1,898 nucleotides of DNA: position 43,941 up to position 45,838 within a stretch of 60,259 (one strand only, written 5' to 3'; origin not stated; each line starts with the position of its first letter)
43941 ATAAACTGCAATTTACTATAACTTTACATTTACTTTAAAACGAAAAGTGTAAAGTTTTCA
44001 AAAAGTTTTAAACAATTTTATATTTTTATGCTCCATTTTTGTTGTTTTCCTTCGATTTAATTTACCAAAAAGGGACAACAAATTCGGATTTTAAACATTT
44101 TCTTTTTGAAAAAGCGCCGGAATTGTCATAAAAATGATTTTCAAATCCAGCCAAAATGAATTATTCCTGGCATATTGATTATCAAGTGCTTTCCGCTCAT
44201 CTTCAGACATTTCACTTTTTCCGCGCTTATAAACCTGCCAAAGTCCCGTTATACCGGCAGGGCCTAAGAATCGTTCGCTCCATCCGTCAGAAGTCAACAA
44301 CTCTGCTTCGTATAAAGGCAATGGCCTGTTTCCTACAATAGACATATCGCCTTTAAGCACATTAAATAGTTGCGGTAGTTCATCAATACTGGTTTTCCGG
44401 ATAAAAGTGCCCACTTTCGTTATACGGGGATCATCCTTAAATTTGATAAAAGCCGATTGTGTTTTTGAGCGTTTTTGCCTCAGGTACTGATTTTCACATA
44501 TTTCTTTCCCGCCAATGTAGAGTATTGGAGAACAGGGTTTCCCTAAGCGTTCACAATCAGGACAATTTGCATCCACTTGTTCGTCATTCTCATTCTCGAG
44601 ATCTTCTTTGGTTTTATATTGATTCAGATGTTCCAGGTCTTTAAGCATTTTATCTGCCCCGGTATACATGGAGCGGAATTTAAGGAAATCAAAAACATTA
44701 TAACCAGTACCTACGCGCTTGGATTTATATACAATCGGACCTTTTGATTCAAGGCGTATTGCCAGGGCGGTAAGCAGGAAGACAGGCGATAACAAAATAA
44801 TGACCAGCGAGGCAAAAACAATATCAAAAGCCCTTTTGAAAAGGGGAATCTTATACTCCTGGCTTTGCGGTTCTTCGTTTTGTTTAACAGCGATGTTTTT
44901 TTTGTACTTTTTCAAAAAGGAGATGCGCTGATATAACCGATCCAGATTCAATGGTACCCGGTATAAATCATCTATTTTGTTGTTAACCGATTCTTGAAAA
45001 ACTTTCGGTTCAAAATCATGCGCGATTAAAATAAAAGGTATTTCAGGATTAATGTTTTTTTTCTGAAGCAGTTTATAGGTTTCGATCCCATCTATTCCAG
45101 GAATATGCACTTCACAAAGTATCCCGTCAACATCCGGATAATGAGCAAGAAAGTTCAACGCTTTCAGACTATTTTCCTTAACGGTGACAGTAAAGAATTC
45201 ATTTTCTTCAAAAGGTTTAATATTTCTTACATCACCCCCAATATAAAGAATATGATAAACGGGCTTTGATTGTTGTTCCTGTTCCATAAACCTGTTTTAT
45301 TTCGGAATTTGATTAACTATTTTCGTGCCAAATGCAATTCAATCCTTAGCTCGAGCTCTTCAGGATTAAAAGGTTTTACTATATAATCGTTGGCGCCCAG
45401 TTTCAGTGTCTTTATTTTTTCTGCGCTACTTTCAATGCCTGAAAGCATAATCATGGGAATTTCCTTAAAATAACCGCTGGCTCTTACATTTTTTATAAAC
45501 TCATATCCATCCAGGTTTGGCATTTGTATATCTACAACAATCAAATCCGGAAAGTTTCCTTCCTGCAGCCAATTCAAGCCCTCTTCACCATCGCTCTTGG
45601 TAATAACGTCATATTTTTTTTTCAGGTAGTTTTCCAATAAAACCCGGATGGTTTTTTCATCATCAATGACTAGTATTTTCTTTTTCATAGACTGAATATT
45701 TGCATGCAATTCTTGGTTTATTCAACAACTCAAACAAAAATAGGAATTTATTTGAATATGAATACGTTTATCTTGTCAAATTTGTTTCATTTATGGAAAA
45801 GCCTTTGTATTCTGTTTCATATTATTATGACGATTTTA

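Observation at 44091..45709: Phosphorylatable stand-alone receiver next to a pseudo-receiver fused to the committing phosphoglycosyl transferase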

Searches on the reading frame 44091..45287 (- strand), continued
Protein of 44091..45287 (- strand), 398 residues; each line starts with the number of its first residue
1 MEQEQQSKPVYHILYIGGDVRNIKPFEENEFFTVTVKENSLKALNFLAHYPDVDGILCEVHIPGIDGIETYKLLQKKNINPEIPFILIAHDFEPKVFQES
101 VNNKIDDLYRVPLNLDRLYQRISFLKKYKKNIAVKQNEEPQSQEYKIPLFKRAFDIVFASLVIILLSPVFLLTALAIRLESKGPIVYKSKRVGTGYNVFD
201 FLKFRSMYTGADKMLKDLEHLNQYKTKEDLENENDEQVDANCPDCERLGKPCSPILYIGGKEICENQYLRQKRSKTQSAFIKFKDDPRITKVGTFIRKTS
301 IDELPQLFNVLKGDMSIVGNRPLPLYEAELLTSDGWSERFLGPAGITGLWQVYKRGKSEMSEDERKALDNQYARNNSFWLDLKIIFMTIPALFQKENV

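Call 89: find_encoding_contigs(protein=P0429, flank=3500, max_places=1)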
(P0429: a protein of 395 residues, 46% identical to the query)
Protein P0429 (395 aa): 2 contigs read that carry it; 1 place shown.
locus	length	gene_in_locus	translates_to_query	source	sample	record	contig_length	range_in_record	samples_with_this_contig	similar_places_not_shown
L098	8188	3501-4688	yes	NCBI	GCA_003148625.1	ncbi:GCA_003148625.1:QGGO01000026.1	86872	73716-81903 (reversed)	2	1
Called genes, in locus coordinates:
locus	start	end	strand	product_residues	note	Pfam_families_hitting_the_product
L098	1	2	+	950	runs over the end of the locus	PF00989:PAS, PF08447:PAS_3, PF13426:PAS_9, PF00989:PAS, PF08448:PAS_4, PF13426:PAS_9, PF08447:PAS_3, PF00512:HisKA, +5 more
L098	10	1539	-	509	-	PF00512:HisKA, PF02518:HATPase_c, PF00072:Response_reg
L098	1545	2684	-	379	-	PF08495:FIST, PF10442:FIST_C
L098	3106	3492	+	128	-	PF00072:Response_reg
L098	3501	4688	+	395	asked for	PF00072:Response_reg, PF02397:Bac_transf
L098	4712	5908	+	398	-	PF13506:Glyco_transf_21, PF00535:Glycos_transf_2, PF13641:Glyco_tranf_2_3, PF13632:Glyco_trans_2_3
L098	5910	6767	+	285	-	PF13641:Glyco_tranf_2_3 (weak), PF00535:Glycos_transf_2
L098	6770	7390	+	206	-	PF00132:Hexapep, PF14602:Hexapep_2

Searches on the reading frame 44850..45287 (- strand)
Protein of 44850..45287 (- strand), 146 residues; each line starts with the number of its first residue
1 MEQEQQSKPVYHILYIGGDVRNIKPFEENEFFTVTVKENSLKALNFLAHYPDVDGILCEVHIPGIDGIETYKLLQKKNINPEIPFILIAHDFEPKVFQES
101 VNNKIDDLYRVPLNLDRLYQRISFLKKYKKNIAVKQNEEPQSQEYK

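Call 6: search_solved_structures(query=window:44850-45287:-, max_evalue=1, show_alignments=3)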
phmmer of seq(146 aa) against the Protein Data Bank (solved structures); distinct sequences matched with E-value up to 1: 85 (the best 60 are shown).
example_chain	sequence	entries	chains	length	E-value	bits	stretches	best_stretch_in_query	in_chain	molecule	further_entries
6ont_A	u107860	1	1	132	1.1e-07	35.1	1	25-132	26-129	Two-component response regulator 1452 receiver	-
8p6f_A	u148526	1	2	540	1.3e-06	31.7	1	8-119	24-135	Response regulator receiver domain-containing protein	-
8thp_A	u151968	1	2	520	2.5e-06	30.7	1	12-119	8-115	Response regulator receiver protein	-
8ted_A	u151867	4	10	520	2.5e-06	30.7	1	12-119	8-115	Response regulator receiver protein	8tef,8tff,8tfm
6ifh_A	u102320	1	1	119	8.8e-06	29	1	28-118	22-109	Sporulation initiation phosphotransferase F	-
1k66_A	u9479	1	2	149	0.00012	25.3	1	55-134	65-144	Phytochrome Response Regulator RcpB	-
3b2n_A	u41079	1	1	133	0.00016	24.9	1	31-124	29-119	Uncharacterized protein Q99UF4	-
1l5y_A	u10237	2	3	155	0.00057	23.1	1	31-130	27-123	C4-DICARBOXYLATE TRANSPORT TRANSCRIPTIONAL REGULATORY PROTEIN DCTD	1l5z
1qkk_A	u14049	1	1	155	0.0013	21.9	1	31-126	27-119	C4-DICARBOXYLATE TRANSPORT TRANSCRIPTIONAL REGULATORY PROTEIN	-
9xzo_A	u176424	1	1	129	0.0013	21.9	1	24-118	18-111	De novo protein M1X0B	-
7pvk_A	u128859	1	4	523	0.0013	21.9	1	11-123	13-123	Response regulator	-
7pv7_D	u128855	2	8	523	0.0013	21.9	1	11-123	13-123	Response regulator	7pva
2jvi_A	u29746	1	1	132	0.0021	21.3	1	34-130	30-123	Sporulation initiation phosphotransferase F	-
2jb9_A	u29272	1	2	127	0.0053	19.9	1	27-124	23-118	PHOSPHATE REGULON TRANSCRIPTIONAL REGULATORY PROTEIN PHOB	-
2jvk_A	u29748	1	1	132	0.0054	19.9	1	34-127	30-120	Sporulation initiation phosphotransferase F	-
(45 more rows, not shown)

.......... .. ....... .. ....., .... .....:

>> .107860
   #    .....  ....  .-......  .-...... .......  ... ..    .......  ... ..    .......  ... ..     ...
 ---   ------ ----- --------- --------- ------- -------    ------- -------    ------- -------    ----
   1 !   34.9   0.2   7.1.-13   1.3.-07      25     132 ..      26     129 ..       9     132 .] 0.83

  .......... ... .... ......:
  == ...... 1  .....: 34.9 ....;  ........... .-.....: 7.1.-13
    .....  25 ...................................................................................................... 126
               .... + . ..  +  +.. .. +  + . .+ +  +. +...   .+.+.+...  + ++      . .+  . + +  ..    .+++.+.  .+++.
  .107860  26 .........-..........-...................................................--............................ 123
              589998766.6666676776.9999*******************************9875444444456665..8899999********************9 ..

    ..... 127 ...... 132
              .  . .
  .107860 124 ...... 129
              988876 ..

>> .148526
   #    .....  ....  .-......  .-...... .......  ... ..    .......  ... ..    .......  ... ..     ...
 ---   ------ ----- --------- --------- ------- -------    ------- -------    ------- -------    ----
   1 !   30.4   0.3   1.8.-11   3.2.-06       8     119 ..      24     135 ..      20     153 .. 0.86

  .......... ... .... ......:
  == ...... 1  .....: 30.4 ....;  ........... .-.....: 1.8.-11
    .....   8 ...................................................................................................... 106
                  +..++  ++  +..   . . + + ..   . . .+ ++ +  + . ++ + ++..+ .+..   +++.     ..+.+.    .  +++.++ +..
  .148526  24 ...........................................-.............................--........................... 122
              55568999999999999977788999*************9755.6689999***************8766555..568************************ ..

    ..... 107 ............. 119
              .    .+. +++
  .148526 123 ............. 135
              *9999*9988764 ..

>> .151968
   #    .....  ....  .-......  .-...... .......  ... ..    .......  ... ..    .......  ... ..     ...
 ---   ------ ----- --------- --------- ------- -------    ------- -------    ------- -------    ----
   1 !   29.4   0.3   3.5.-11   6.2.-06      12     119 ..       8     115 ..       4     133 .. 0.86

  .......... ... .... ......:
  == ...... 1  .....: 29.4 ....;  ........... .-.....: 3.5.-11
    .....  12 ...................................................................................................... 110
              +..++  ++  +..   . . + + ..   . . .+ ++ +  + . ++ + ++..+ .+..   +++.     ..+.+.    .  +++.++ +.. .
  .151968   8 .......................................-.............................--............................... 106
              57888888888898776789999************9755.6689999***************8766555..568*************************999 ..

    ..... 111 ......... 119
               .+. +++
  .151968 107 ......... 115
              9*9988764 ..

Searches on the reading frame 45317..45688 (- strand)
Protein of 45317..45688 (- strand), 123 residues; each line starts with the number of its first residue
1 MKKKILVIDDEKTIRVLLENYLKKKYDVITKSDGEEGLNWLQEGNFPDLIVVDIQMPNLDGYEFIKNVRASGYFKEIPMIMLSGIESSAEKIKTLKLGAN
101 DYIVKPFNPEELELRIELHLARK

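Call 3: search_protein_families(library=pfam, proteins=[window:45317-45688:-], max_evalue=1)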
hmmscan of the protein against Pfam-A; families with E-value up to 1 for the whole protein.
window:45317-45688:- (123 aa): 1 family
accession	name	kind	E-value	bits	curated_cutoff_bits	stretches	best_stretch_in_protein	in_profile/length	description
PF00072.30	Response_reg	-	5.3e-28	97.8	30.2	1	5-116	1-110/111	Response regulator receiver domain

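Call 4: search_protein_families(library=ncbifam, proteins=[window:45317-45688:-], max_evalue=0.01)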
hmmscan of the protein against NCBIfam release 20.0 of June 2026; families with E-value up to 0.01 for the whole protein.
window:45317-45688:- (123 aa): 101 families (the best 25 are shown)
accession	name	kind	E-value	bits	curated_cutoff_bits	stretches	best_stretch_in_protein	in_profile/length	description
NF045944.1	ResRegRpaBCyano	equivalog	3.5e-31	108.4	330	1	6-122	1-114/229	response regulator transcription factor RpaB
TIGR02154.1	PhoB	equivalog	5.4e-27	94.6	296.2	1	1-122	1-122/226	phosphate regulon transcriptional regulator PhoB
NF040534.1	resp_reg_YycF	equivalog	4.6e-25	88.2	340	1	3-122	1-117/231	response regulator YycF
NF033117.2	vanR_ACDEGLN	exception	5.7e-25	88.2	350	1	5-122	1-115/226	VanR-ABDEGLN family response regulator transcription factor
NF033120.0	vanR_FM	exception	9.5e-25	87.6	460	1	4-122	5-120/231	vancomycin resistance response regulator transcription factor, VanR-F/VanR-M family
NF007135.0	PRK09581.1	equivalog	1.8e-24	86.4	474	1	1-117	1-117/457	PleD family two-component system response regulator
NF007005.1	PRK09468.1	equivalog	2e-24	86.3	331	1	2-122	3-121/237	osmolarity response regulator transcription factor OmpR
NF012227.0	AdeR_RR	equivalog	8.1e-24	84.4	340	1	2-122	11-128/239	efflux system response regulator transcription factor AdeR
NF051850.1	RespRegRprY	equivalog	2.1e-23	83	370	1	2-122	4-122/234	response regulator transcription factor RprY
NF007969.0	PRK10693.1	equivalog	2e-21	76.4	329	1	2-108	7-111/337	two-component system response regulator RssB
NF053854.1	RespRegPhoBBctds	equivalog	2.1e-21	76.3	270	1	5-122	1-117/225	two-component system response regulator PhoB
TIGR01387.1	cztR_silR_copR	subfamily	2.3e-21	76.4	279.2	1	5-122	1-116/218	heavy metal response regulator transcription factor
NF045717.1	DVU0259_DivK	exception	1.3e-20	73.7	160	1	1-112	1-108/117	DVU0259 family response regulator domain-containing protein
NF008199.0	PRK10955.1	equivalog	1.7e-20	74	341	1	3-122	2-117/232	envelope stress response regulator transcription factor CpxR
NF040689.1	MtrAB_MtrA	equivalog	1.9e-20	73.2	300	1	5-121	1-114/219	MtrAB system response regulator MtrA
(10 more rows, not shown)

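Call 48: find_homologous_proteins(query=window:45317-45688:-, max_evalue=1e-10)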
Query window:45317-45688:- (123 aa): 845 proteins with E <= 1e-10 among 863 candidates; the best 120 are listed.
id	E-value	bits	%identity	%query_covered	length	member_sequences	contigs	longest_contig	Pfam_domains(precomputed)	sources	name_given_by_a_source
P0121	3.8e-73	261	100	100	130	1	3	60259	PF00072.31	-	-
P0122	5.5e-71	254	94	100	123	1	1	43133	PF00072.31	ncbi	ncbi:MAG: response regulator transcription factor [Bacteroidota bacterium]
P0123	6.8e-71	254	94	100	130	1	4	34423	PF00072.31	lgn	-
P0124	1.5e-70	253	95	100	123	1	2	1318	PF00072.31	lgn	-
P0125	4.3e-69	248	93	100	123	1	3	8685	PF00072.31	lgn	-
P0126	4.9e-69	248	93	100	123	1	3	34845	PF00072.31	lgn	-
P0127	1.6e-68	246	92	100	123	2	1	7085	PF00072.31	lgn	-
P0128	2.0e-68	246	92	100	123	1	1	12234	PF00072.31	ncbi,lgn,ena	-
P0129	4.0e-68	245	92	100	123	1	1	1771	PF00072.31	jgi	jgi:DNA-binding response OmpR family regulator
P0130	5.5e-68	244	92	100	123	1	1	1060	PF00072.31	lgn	-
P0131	6.1e-68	244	91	100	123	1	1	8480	PF00072.31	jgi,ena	-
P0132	9.3e-68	244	90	100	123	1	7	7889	PF00072.31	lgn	-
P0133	1.0e-67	243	91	100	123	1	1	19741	PF00072.31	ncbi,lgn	-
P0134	2.3e-67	242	90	100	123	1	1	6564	PF00072.31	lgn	-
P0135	6.6e-67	241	89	99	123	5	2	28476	PF00072.31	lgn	-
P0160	1.1e-58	214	80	99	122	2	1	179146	PF00072.31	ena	-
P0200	1.8e-57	210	77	100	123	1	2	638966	PF00072.31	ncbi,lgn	-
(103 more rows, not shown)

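Call 49: find_encoding_contigs(protein=P0200, flank=4000, max_places=2)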
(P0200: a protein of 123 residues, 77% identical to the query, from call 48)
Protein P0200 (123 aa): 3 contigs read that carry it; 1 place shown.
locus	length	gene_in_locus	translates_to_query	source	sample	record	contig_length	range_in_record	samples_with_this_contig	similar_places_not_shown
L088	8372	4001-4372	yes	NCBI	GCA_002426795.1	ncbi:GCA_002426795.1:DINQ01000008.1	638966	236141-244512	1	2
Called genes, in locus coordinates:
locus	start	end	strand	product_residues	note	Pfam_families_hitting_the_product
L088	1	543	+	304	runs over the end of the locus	PF01694:Rhomboid, PF20216:DUF6576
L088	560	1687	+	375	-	PF28535:DUF8431 (weak), PF03372:Exo_endo_phos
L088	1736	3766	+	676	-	PF04851:ResIII, PF17757:UvrB_inter, PF27431:UvrB_3rd, PF00271:Helicase_C, PF12344:UvrB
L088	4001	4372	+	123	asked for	PF00072:Response_reg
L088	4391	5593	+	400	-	PF00072:Response_reg, PF02397:Bac_transf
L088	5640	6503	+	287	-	-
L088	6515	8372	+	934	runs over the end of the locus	PF01476:LysM, PF13807:GNVR (faint)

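Call 50: find_encoding_contigs(protein=P0160, flank=4000, max_places=2)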
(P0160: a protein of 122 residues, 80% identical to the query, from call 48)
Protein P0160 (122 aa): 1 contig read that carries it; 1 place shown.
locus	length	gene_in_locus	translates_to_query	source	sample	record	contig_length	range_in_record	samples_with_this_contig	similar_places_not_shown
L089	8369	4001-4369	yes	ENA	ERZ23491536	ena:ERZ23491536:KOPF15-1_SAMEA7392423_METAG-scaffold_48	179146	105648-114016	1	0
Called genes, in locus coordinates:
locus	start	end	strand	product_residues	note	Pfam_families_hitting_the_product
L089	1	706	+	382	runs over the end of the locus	PF28535:DUF8431, PF03372:Exo_endo_phos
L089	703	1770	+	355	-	PF28535:DUF8431, PF03372:Exo_endo_phos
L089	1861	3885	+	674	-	PF00270:DEAD (faint), PF04851:ResIII, PF17757:UvrB_inter, PF27431:UvrB_3rd, PF00271:Helicase_C, PF12344:UvrB, PF02151:UVR (faint)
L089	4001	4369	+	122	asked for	PF00072:Response_reg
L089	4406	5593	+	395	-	PF00072:Response_reg, PF02397:Bac_transf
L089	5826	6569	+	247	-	PF02321:OEP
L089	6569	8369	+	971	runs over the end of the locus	PF01476:LysM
